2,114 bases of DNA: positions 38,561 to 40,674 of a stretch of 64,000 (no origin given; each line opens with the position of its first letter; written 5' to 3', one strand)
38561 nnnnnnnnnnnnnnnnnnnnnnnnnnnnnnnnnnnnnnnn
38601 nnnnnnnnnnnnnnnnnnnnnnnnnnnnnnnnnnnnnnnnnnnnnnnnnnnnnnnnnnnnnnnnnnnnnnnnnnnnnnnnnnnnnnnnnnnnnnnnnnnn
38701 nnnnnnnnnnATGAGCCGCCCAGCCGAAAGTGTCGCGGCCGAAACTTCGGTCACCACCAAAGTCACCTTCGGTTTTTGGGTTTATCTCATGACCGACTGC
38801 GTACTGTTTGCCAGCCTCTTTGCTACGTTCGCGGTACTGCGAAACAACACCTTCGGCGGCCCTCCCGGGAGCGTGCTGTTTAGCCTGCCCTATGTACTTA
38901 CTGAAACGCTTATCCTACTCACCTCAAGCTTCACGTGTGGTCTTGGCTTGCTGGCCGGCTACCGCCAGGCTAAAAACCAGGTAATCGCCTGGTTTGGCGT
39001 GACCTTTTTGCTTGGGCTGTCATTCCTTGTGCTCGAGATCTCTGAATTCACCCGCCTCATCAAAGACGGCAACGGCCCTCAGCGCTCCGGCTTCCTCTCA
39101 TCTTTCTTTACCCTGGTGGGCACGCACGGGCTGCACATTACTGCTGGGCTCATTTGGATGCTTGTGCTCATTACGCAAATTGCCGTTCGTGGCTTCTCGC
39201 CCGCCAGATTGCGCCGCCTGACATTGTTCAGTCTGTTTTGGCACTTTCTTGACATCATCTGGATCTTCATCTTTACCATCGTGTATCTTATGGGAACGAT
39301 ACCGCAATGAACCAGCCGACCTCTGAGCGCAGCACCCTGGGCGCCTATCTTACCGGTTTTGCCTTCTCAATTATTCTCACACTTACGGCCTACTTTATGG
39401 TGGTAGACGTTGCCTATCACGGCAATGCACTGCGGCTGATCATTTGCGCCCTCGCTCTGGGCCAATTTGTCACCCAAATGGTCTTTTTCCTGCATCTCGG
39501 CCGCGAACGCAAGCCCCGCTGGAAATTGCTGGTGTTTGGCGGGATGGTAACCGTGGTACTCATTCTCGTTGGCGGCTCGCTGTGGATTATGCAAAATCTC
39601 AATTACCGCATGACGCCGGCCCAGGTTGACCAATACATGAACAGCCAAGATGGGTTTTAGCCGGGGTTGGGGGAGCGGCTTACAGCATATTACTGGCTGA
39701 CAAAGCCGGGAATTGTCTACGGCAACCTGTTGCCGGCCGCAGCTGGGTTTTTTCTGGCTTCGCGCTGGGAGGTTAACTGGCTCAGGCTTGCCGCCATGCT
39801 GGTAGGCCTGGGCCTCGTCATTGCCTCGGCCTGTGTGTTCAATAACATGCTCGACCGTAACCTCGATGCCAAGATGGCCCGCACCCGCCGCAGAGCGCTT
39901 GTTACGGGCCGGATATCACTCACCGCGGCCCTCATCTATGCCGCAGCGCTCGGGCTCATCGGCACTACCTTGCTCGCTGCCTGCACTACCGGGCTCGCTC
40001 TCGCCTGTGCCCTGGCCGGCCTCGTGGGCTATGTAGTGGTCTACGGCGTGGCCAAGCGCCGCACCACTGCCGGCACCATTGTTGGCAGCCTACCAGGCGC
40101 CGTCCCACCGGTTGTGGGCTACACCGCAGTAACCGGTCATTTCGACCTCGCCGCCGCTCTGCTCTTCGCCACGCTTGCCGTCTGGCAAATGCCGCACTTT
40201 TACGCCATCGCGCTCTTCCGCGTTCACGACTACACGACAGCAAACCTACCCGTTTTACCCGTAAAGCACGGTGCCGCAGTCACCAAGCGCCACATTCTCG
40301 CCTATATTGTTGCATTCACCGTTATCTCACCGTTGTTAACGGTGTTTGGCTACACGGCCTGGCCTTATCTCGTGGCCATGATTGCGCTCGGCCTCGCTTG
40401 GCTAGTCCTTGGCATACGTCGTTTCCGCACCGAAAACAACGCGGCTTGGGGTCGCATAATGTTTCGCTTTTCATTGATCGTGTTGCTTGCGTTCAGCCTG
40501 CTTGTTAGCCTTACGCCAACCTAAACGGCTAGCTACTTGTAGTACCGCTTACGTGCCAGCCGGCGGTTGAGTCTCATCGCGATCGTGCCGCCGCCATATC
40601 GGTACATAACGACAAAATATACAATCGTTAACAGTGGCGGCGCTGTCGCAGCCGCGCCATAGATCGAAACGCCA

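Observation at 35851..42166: Complete cyoABCDE-type quinol oxidase operon followed by NDH-2: a minimal two-enzyme aerobic respiratory chain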

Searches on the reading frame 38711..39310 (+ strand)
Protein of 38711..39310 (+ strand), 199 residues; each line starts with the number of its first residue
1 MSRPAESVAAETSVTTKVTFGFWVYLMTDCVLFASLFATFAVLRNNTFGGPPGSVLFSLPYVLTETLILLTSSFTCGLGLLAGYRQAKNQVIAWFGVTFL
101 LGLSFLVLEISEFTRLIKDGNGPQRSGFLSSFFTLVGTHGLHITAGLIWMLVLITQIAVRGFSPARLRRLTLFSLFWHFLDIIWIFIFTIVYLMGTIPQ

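Call 3: search_protein_families(library=pfam, proteins=[window:38711-39310:+])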
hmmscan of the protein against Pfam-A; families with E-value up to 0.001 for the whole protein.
window:38711-39310:+ (199 aa): 1 family
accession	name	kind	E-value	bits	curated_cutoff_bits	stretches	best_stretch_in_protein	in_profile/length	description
PF00510.24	COX3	-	2.6e-12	47.6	23.8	1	12-195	70-257/258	Cytochrome c oxidase subunit III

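Call 4: search_protein_families(library=ncbifam, proteins=[window:38711-39310:+])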
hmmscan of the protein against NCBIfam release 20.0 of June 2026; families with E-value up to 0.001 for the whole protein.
window:38711-39310:+ (199 aa): 4 families
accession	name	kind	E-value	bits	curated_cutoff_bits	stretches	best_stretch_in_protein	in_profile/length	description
TIGR02842.1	CyoC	equivalog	4.4e-78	261.7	223.75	1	19-197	2-180/180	cytochrome o ubiquinol oxidase subunit III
NF007944.0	PRK10663.1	equivalog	1.6e-75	253.4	340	1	15-197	23-204/204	cytochrome o ubiquinol oxidase subunit III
TIGR02897.1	QoxC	equivalog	2e-54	184.6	239.9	1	19-196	11-189/190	cytochrome aa3 quinol oxidase subunit III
NF050119.1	aa3_CtaE_Actin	exception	5.6e-35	121.3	190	1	17-194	10-189/190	aa3-type cytochrome oxidase subunit III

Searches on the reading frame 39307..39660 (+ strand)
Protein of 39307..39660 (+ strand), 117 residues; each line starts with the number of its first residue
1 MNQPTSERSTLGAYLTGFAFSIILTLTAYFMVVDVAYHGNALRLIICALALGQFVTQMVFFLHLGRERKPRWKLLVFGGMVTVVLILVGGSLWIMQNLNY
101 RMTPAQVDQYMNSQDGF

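Call 3: search_protein_families(library=pfam, proteins=[window:39307-39660:+])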
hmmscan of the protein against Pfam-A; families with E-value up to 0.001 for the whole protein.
window:39307-39660:+ (117 aa): 2 families
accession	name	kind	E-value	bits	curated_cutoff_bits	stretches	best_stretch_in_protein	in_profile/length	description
PF03626.19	COX4_pro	-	1.4e-12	48.3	28.9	1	16-88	2-72/72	Prokaryotic Cytochrome C oxidase subunit IV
PF20139.4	DUF6529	-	0.00059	20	23.3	1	46-99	116-168/171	Family of unknown function (DUF6529)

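Call 4: search_protein_families(library=ncbifam, proteins=[window:39307-39660:+])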
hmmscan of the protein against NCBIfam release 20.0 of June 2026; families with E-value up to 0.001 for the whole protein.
window:39307-39660:+ (117 aa): 4 families
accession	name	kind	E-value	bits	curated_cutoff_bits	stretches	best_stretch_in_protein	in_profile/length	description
TIGR02847.1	CyoD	equivalog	6.2e-23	81.1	81.45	1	10-102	3-95/96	cytochrome o ubiquinol oxidase subunit IV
NF007878.0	PRK10582.1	equivalog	5.1e-20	71.6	144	1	9-102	13-106/109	cytochrome o ubiquinol oxidase subunit IV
TIGR02901.1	QoxD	equivalog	4.2e-09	36.8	85.6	1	15-96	10-91/94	cytochrome aa3 quinol oxidase subunit IV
TIGR02908.1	CoxD_Bacillus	equivalog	0.00014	21.7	117.85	1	15-87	29-101/110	cytochrome c oxidase subunit IVB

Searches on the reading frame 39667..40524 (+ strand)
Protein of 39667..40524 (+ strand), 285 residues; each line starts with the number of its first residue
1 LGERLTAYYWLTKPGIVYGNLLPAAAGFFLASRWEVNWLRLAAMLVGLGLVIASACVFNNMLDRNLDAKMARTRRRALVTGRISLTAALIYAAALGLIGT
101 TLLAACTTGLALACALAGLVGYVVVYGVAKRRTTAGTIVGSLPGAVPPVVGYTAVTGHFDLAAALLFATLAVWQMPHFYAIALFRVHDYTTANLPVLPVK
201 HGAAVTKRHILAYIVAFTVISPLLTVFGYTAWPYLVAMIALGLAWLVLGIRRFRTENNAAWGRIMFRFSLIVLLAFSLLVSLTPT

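Call 3: search_protein_families(library=pfam, proteins=[window:39667-40524:+])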
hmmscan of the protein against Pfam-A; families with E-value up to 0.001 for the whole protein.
window:39667-40524:+ (285 aa): 1 family
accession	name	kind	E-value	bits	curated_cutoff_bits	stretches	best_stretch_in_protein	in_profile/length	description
PF01040.23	UbiA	-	1.2e-55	189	34.2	1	21-270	2-249/250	UbiA prenyltransferase family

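Call 4: search_protein_families(library=ncbifam, proteins=[window:39667-40524:+])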
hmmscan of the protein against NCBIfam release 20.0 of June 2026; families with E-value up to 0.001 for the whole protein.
window:39667-40524:+ (285 aa): 16 families
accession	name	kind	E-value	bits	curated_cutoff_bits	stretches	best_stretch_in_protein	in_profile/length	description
NF003348.0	PRK04375.1-1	equivalog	1.3e-99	333.3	285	1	6-283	4-282/292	heme o synthase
TIGR01473.1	cyoE_ctaB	equivalog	5.9e-79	265.8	210.3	1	7-282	2-279/281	heme o synthase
NF003349.0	PRK04375.1-2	equivalog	7.7e-57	192.9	246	1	3-279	23-305/318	heme o synthase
TIGR01474.1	ubiA_proteo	equivalog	4.8e-19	68.9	275.45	1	21-247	20-246/282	4-hydroxybenzoate octaprenyltransferase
NF009526.0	PRK12888.1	equivalog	1.4e-15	57.5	364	1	27-233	41-241/301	4-hydroxybenzoate octaprenyltransferase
NF041584.1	MqnP_SCO4491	exception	9.9e-15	55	420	1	34-231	35-227/285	menaquinone biosynthesis prenyltransferase MqnP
TIGR01475.1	ubiA_other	subfamily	8.5e-11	41.8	180.8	1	21-243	18-240/282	UbiA-like polyprenyltransferase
NF009524.0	PRK12886.1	equivalog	3.9e-10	39.6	387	1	27-232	30-234/291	prenyltransferase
NF041586.1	MqnP_DT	exception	1.4e-09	38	430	1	24-244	19-237/277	menaquinone biosynthesis prenyltransferase MqnP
NF009514.0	PRK12873.1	equivalog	1.4e-09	37.7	246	1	20-233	28-247/297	4-hydroxybenzoate polyprenyltransferase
NF041585.1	MqnP_Cj_Hp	exception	1.5e-08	34.5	375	1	36-250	34-246/281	menaquinone biosynthesis prenyltransferase MqnP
NF009523.0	PRK12884.1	equivalog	3.1e-08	33.2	269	1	10-275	9-272/279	prenyltransferase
NF009515.0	PRK12874.1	equivalog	7.4e-08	32.1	392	1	36-249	41-252/291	4-hydroxybenzoate polyprenyltransferase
NF006088.0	PRK08238.1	equivalog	1.4e-06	27.3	351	1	36-129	224-315/482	UbiA family prenyltransferase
NF009609.0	PRK13106.1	equivalog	1.5e-05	24.6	349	1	24-157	34-165/301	prenyltransferase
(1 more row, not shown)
